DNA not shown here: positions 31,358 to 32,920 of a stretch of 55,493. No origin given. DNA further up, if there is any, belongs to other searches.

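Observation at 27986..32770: Ligase-less, Hen1-less Pnkp-type kinase-phosphatase heading an operon with an MmgE/PrpD protein and a rhomboid protease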

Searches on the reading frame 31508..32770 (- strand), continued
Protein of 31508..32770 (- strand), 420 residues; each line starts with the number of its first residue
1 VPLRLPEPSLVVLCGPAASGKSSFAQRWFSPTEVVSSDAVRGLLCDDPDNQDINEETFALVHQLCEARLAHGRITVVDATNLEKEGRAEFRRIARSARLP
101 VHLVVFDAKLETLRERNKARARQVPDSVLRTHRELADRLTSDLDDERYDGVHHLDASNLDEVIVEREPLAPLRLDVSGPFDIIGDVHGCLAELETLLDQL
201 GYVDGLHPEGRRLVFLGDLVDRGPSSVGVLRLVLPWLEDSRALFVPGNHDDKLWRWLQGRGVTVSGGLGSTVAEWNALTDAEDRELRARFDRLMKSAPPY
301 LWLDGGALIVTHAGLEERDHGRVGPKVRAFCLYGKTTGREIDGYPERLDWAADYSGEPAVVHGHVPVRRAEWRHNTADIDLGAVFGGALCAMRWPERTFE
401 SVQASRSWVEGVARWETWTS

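Call 34: search_solved_structures(query=window:31508-32770:-, show_alignments=2, max_evalue=0.00001)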
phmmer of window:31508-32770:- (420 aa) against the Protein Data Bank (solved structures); distinct sequences matched with E-value up to 0.00001: 11.
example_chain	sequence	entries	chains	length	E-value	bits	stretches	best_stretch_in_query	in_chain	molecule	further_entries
4j6o_A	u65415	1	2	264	9.2e-58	199.4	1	174-410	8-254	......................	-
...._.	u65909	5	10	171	5.7e-30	107.8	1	1-168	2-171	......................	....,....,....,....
4gp6_A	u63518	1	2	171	7.7e-30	107.3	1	1-168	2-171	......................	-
4gp7_A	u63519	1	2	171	1.5e-29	106.4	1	1-168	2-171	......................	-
4mde_A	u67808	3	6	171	3.9e-29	105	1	1-168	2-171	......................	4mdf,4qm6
2qjc_A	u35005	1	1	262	3.1e-12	49.3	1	175-400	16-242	Diadenosine tetraphosphatase, putative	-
2dfj_A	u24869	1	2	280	7.6e-08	34.9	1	182-254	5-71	diadenosinetetraphosphatase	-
9olz_A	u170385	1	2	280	1e-07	34.4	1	182-254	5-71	Bis(5'-nucleosyl)-tetraphosphatase [symmetrical]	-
9ojd_A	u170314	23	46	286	1.1e-07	34.3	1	182-254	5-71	Bis(5'-nucleosyl)-tetraphosphatase [symmetrical] | Bis(5'-nucleosyl)-tetraphosphatase, symmetrical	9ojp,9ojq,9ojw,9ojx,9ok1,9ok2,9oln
1g5b_A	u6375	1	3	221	2.8e-07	33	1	182-261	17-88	SERINE/THREONINE PROTEIN PHOSPHATASE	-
9oly_A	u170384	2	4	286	1.3e-06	30.8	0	182-254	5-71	Bis(5'-nucleosyl)-tetraphosphatase [symmetrical]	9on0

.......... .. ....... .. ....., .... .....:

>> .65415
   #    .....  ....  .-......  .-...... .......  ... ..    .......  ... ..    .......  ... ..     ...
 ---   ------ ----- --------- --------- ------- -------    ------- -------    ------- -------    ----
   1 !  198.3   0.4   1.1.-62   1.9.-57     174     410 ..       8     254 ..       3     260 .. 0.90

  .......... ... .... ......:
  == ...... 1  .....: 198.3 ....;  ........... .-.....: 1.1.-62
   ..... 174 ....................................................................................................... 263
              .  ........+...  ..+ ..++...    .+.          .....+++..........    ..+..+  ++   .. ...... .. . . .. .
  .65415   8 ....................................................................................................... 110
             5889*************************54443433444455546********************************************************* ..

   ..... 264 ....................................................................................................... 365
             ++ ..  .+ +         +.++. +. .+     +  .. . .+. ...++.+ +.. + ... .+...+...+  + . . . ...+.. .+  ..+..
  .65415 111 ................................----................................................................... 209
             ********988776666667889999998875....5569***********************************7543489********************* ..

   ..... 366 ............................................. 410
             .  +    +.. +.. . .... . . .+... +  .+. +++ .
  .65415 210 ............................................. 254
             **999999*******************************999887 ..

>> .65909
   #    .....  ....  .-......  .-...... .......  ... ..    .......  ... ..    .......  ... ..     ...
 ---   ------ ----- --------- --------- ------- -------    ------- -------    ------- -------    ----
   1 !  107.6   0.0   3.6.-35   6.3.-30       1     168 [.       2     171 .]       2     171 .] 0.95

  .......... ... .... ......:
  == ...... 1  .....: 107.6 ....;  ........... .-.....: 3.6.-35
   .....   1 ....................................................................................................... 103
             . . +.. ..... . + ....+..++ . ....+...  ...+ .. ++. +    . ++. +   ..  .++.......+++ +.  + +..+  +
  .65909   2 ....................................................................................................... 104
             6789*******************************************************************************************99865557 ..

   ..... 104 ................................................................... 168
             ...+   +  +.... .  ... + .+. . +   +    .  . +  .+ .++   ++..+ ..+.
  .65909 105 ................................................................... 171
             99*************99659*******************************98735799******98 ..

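Call 38: search_protein_families(library=pfam, proteins=[L014:6343-9180:-, L014:9404-9847:+, L014:11631-12866:-, L014:14718-16637:-, L009:8454-10004:+, L009:11881-14628:+, L009:14636-17131:+, L009:5169-7217:+], max_evalue=0.01)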
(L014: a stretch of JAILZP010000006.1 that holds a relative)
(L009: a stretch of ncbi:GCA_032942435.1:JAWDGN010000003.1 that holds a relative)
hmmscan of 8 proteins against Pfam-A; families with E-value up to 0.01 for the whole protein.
L014:6343-9180:- (945 aa): 5 families
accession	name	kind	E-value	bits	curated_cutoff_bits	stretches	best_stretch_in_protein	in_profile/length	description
PF02769.27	AIRS_C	-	1e-44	152.9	23.1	2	400-554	1-155/156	AIR synthase related protein, C-terminal domain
PF00586.29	AIRS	-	5.7e-18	65.8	24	1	264-388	2-111/112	AIR synthase related protein, N-terminal domain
PF18072.6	FGAR-AT_linker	-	1e-16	61.6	26.6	1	185-226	9-50/50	Formylglycinamide ribonucleotide amidotransferase linker domain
PF02700.19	PurS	-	2.5e-08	34.4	22.2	1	5-72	3-75/77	Phosphoribosylformylglycinamidine (FGAM) synthase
PF22689.1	FGAR-AT_PurM_N-like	-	0.0027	17.9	27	1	618-764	8-159/160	FGAR-AT PurM_N-like domain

L014:9404-9847:+ (147 aa): 0 families

L014:11631-12866:- (411 aa): 9 families
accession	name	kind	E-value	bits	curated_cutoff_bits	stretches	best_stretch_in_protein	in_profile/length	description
PF13534.11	Fer4_17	-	3.3e-11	44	22.2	1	32-92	1-60/61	4Fe-4S dicluster domain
PF13183.11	Fer4_8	-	3.1e-10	40.9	27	1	31-92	3-68/68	4Fe-4S dicluster domain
PF02754.22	CCG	-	1.8e-08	34.8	20.6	1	292-381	1-84/85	Cysteine-rich domain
PF13187.11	Fer4_9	-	8.4e-08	32.6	27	1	32-91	1-50/52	4Fe-4S dicluster domain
PF13237.11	Fer4_10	-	5.3e-07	29.9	25.5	1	29-89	5-53/53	4Fe-4S dicluster domain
PF00037.32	Fer4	-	0.0016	18.7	21.1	0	32-46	7-21/24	4Fe-4S binding domain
PF25160.1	LdpA_Fe-S-bd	-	0.0016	18.6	27.6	0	77-91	27-41/49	LdpA Fe-S cluster-binding domain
PF12838.12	Fer4_7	-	0.0039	18.1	27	1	32-92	1-52/52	4Fe-4S dicluster domain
PF12797.12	Fer4_2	-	0.0092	16.4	24.5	0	77-89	9-21/22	4Fe-4S binding domain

L014:14718-16637:- (639 aa): 2 families
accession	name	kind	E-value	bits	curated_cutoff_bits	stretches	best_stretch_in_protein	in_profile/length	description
PF01314.23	AFOR_C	-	5.5e-103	345.5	27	1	246-632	5-383/385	Aldehyde ferredoxin oxidoreductase, domains 2 & 3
PF02730.20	AFOR_N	-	1.2e-69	234.5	29.8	1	34-228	5-198/199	Aldehyde ferredoxin oxidoreductase, N-terminal domain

L009:8454-10004:+ (516 aa): 0 families

L009:11881-14628:+ (915 aa): 1 family
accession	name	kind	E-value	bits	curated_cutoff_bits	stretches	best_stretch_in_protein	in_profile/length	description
PF00012.26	HSP70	-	0.0068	15.1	20.6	0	735-780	329-372/599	Hsp70 protein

L009:14636-17131:+ (831 aa): 0 families

L009:5169-7217:+ (682 aa): 0 families

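Call 39: find_encoding_contigs(protein=P0026, flank=10000, max_places=1)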
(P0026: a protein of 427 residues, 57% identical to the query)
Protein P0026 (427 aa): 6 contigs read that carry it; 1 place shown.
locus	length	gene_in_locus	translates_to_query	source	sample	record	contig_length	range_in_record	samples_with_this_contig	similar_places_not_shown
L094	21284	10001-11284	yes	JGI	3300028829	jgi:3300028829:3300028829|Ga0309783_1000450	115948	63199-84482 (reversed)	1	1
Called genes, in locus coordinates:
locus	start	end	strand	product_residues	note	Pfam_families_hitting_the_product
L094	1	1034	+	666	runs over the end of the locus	PF00009:GTP_EFTU, PF14492:EFG_III, PF03764:EFG_IV, PF00679:EFG_C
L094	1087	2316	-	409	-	PF00083:Sugar_tr, PF06779:MFS_4 (weak), PF07690:MFS_1, PF12832:MFS_1_like (faint), PF07690:MFS_1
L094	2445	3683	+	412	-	PF03453:MoeA_N, PF00994:MoCF_biosynth, PF03454:MoeA_C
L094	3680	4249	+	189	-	PF12804:NTP_transf_3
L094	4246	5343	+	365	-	PF00142:Fer4_NifH (weak), PF01656:CbiA, PF09140:MipZ (weak), PF10609:ParA, PF13614:AAA_31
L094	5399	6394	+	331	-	PF04055:Radical_SAM, PF13353:Fer4_12 (weak), PF06463:Mob_synth_C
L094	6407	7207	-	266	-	PF02634:FdhD-NarQ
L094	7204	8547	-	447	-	-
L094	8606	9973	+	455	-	-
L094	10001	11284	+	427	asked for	PF13671:AAA_33, PF00149:Metallophos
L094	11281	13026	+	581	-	PF03972:MmgE_PrpD_N (weak)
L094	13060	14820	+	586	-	PF13428:TPR_14 (faint), PF01694:Rhomboid, PF14559:TPR_19 (faint)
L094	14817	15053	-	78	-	-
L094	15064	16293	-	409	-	PF00083:Sugar_tr (faint), PF07690:MFS_1, PF12832:MFS_1_like (weak)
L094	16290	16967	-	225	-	PF01022:HTH_5, PF00581:Rhodanese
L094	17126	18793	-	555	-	PF15780:ASH (weak), PF22073:Cep192_D4 (faint), PF22544:HYDIN_VesB_CFA65-like_Ig (faint)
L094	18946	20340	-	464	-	PF04715:, PF00425:Chorismate_bind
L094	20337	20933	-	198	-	PF02581:TMP-TENI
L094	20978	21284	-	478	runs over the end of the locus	PF00072:Response_reg, PF00158:Sigma54_activat, PF13191:AAA_16 (weak), PF14532:Sigma54_activ_2, PF00004:AAA (weak), PF07728:AAA_5, PF25601:AAA_lid_14, PF02954:HTH_8, +1 more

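Call 61: search_protein_families(library=padloc, proteins=[window:31508-32770:-], max_evalue=0.01)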
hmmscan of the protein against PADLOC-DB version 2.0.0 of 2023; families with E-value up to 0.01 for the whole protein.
window:31508-32770:- (420 aa): 0 families

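Call 69: find_encoding_contigs(protein=P0085, flank=7000, max_places=3)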
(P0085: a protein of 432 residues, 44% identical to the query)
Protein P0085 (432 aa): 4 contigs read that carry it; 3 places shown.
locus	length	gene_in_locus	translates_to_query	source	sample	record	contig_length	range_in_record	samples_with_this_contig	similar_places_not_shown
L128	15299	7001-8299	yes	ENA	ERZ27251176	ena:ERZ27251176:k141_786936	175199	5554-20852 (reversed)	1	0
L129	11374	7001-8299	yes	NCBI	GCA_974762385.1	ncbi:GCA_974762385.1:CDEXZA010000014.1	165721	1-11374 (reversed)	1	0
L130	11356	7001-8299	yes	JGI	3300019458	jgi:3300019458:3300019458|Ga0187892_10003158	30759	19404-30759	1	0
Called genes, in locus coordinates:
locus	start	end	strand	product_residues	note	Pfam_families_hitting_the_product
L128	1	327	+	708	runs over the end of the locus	PF13620:CarboxypepD_reg, PF13715:CarbopepD_reg_2, PF07715:Plug, PF00593:TonB_dep_Rec_b-barrel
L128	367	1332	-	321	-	PF12706:Lactamase_B_2, PF07521:RMMBL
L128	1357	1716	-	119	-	-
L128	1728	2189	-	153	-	-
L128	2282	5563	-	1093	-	-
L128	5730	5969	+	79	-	PF00313:CSD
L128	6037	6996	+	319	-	-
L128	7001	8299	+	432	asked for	PF13671:AAA_33, PF00149:Metallophos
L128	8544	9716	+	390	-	PF00155:Aminotran_1_2, PF01053:Cys_Met_Meta_PP (weak)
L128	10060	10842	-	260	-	-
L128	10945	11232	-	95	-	PF12893:Lumazine_bd_2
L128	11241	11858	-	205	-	-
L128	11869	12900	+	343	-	PF03781:FGE-sulfatase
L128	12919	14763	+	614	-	-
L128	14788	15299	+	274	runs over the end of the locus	-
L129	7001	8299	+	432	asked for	PF13671:AAA_33, PF00149:Metallophos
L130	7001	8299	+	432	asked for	PF13671:AAA_33, PF00149:Metallophos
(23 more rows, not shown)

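Call 70: search_solved_structures(query=L128:6037-6996:+, max_evalue=1)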
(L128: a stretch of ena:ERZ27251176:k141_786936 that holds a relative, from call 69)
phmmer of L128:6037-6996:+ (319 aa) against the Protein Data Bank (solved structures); distinct sequences matched with E-value up to 1: 0.

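Call 71: search_solved_structures(query=L009:8454-10004:+, max_evalue=1)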
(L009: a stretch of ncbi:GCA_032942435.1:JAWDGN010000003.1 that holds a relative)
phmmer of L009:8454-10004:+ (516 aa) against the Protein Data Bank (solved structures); distinct sequences matched with E-value up to 1: 2.
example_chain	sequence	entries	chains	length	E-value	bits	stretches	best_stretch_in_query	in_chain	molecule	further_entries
9pd3_R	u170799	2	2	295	0.77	11.4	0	176-226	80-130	DNA excision repair protein ERCC-1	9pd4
6sxa_G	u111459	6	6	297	0.77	11.4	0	176-226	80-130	DNA excision repair protein ERCC-1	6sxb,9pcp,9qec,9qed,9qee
